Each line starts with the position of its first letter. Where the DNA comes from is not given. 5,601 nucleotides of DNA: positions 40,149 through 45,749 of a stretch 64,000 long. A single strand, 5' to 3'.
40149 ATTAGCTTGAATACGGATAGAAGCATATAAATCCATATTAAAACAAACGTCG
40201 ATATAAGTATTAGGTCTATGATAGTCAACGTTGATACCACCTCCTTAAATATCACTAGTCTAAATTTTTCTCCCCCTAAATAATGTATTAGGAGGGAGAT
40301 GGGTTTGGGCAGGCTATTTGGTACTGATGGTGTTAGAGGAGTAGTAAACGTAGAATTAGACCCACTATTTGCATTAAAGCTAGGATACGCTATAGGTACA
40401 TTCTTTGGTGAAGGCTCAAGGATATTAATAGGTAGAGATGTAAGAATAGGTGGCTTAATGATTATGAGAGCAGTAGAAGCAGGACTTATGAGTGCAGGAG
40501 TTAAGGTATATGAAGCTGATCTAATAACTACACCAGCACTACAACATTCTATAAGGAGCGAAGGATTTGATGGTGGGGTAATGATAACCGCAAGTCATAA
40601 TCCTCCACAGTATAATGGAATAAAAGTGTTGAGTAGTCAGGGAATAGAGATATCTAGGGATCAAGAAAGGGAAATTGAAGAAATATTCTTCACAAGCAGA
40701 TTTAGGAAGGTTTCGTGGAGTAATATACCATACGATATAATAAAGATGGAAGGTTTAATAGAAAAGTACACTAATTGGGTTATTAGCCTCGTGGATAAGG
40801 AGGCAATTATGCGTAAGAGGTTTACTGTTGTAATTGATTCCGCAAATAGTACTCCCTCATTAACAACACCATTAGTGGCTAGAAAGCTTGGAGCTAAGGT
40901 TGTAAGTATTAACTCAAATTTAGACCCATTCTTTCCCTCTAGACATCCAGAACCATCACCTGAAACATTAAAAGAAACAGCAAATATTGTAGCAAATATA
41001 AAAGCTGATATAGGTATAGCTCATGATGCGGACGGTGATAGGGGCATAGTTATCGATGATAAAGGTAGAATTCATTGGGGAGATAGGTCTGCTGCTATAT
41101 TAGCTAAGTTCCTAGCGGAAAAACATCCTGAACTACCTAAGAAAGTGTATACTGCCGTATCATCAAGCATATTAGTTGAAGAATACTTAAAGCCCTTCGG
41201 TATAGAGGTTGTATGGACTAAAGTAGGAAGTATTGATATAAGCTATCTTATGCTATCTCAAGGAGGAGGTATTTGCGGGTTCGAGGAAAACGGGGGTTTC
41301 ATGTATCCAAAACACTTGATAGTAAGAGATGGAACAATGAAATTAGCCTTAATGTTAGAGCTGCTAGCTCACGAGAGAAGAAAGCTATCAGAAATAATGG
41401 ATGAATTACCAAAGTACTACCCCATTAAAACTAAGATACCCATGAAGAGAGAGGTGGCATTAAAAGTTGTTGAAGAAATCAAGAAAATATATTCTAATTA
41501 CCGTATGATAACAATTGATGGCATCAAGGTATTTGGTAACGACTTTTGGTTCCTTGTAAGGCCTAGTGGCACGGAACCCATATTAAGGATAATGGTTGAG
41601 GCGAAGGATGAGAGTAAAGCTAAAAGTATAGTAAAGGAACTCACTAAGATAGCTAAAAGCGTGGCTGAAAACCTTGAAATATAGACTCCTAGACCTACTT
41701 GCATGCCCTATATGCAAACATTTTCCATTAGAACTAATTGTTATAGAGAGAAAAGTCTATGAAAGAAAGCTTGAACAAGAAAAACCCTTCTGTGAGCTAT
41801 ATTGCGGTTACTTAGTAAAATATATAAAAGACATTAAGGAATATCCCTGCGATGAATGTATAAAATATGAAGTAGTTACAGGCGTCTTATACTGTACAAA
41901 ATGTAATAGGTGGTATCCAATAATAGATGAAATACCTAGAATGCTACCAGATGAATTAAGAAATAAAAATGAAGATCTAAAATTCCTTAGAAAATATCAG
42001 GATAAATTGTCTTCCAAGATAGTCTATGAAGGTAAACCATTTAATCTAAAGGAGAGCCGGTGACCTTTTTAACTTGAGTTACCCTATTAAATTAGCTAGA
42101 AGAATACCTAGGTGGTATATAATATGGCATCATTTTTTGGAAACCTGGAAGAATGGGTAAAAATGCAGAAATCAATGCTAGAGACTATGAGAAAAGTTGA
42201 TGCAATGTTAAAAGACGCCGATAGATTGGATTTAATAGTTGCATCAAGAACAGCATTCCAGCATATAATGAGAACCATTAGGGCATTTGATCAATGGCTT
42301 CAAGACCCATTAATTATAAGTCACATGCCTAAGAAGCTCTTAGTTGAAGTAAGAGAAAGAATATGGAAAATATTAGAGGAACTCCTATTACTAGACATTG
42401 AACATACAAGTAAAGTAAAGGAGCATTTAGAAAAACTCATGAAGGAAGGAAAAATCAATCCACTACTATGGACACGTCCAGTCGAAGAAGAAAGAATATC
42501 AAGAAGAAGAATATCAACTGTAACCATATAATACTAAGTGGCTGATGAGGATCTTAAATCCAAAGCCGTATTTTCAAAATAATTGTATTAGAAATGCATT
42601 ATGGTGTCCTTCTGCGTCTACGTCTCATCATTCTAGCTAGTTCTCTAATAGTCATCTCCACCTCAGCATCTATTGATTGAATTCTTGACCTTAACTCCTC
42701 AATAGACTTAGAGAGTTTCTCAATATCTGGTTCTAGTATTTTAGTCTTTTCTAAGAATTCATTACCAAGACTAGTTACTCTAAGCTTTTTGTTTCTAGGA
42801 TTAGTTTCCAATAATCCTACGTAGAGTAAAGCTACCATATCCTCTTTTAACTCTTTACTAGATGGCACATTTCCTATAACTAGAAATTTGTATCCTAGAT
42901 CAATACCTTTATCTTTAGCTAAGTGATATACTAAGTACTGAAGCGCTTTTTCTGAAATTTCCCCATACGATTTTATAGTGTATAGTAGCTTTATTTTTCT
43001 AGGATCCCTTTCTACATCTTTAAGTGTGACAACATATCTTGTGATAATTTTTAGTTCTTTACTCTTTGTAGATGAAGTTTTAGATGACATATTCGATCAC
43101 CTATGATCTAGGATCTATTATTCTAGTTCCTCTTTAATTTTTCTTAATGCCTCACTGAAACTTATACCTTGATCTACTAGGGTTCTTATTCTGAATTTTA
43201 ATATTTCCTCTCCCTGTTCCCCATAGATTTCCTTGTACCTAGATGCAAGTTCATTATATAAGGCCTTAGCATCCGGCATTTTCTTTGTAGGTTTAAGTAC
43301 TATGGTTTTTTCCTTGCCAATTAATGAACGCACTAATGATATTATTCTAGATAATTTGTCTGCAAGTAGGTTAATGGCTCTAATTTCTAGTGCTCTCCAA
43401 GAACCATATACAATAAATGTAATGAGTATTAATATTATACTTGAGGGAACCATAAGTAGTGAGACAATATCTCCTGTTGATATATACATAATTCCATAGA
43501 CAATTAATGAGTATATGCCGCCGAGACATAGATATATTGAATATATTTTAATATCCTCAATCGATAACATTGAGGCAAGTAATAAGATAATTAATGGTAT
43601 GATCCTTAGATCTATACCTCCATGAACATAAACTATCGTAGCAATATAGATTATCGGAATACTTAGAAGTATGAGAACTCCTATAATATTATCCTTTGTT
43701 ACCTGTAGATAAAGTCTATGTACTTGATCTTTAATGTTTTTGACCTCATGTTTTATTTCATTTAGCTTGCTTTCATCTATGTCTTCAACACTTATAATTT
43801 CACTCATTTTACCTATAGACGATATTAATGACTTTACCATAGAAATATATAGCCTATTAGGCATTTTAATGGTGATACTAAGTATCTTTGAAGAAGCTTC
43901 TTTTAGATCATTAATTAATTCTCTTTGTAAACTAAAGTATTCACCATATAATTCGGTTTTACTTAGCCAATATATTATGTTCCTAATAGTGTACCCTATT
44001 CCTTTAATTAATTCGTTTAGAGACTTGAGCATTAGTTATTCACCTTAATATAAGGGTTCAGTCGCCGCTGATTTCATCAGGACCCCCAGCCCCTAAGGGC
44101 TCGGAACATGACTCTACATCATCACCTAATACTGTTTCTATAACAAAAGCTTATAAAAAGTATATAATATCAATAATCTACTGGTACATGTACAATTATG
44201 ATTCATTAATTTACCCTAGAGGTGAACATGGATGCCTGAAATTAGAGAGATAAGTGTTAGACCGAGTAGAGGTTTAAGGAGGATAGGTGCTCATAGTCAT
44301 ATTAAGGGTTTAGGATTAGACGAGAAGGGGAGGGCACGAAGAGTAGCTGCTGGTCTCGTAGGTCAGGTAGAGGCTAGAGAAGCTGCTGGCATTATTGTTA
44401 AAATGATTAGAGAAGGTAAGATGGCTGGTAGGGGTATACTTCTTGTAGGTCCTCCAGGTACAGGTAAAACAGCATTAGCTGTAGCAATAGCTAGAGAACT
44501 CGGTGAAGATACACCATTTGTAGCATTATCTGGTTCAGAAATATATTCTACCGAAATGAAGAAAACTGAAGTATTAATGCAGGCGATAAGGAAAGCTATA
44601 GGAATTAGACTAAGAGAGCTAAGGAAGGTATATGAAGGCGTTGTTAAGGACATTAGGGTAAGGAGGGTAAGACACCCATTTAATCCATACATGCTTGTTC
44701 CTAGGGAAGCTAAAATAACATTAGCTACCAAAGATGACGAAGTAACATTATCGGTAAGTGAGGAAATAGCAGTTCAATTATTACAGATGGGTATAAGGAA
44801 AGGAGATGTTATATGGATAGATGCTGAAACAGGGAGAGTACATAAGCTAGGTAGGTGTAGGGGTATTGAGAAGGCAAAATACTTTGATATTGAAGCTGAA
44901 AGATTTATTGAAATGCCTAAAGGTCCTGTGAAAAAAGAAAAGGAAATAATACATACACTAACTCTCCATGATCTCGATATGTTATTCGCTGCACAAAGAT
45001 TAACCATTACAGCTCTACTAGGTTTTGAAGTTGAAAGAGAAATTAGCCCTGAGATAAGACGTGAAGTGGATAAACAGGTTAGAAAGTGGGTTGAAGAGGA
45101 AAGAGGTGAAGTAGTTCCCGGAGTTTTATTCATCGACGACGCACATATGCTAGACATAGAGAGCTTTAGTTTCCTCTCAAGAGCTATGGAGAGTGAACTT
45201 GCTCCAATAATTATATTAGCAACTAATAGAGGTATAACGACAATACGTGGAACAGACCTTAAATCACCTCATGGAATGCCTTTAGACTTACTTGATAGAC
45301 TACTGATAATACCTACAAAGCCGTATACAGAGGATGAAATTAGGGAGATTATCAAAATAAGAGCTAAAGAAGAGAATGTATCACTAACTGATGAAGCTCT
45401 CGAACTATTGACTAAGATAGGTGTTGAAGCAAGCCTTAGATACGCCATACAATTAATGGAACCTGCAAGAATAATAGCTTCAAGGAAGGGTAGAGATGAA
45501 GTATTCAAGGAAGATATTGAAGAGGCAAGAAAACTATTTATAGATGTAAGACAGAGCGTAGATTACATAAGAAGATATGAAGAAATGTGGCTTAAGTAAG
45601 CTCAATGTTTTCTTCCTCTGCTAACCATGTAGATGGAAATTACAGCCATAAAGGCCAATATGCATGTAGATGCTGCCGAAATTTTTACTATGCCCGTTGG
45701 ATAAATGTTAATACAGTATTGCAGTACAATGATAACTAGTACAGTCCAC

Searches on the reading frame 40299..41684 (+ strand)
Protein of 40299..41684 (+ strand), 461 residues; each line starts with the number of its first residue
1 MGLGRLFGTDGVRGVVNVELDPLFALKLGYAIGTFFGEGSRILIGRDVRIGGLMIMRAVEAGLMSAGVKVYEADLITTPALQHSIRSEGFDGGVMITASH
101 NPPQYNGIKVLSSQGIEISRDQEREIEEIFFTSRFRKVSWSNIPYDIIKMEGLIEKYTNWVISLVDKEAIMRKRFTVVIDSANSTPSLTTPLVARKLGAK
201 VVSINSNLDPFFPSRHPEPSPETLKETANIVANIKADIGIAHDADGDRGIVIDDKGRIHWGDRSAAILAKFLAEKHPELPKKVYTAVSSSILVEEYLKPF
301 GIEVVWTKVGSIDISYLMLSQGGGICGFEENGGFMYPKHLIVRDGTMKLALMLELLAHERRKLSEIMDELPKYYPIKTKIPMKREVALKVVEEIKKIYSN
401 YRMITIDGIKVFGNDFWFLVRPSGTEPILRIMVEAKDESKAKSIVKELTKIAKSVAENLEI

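Call 99: search_protein_families(library=pfam, proteins=[window:40299-41684:+], max_evalue=0.00001)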
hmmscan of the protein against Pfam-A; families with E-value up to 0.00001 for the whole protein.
window:40299-41684:+ (461 aa): 4 families
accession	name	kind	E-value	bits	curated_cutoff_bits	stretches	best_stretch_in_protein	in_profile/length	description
PF02878.22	PGM_PMM_I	-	3e-46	157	22.5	1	5-136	2-137/138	Phosphoglucomutase/phosphomannomutase, alpha/beta/alpha domain I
PF02879.22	PGM_PMM_II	-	1.5e-23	83.7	29.3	1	156-256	2-103/103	Phosphoglucomutase/phosphomannomutase, alpha/beta/alpha domain II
PF02880.22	PGM_PMM_III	-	1.1e-21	77.6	20.7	1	260-373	1-114/115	Phosphoglucomutase/phosphomannomutase, alpha/beta/alpha domain III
PF00408.26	PGM_PMM_IV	-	4.8e-14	52.6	23.1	1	387-449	11-66/68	Phosphoglucomutase/phosphomannomutase, C-terminal domain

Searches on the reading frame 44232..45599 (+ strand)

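Call 99: search_protein_families(library=pfam, proteins=[window:44232-45599:+], max_evalue=0.00001)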
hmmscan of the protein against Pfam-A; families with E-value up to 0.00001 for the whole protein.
window:44232-45599:+ (455 aa): 6 families
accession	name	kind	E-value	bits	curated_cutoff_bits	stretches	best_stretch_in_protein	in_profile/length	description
PF06068.19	TIP49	-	1.7e-147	491.6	23.8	1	17-367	1-346/347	TIP49 P-loop domain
PF17856.7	TIP49_C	-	8.2e-26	90.4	24.5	1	373-438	1-66/66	TIP49 AAA-lid domain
PF00004.35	AAA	-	2.6e-13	51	21.2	1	69-118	1-48/131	ATPase family associated with various cellular activities (AAA)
PF13401.12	AAA_22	-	4.4e-09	37.2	27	0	68-129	7-64/130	AAA domain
PF05496.18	RuvB_N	-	6e-09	36.3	27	1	41-93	8-60/159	Holliday junction DNA helicase RuvB P-loop domain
PF13191.12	AAA_16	-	9.3e-08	33.2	32.6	0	59-104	19-61/167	AAA ATPase domain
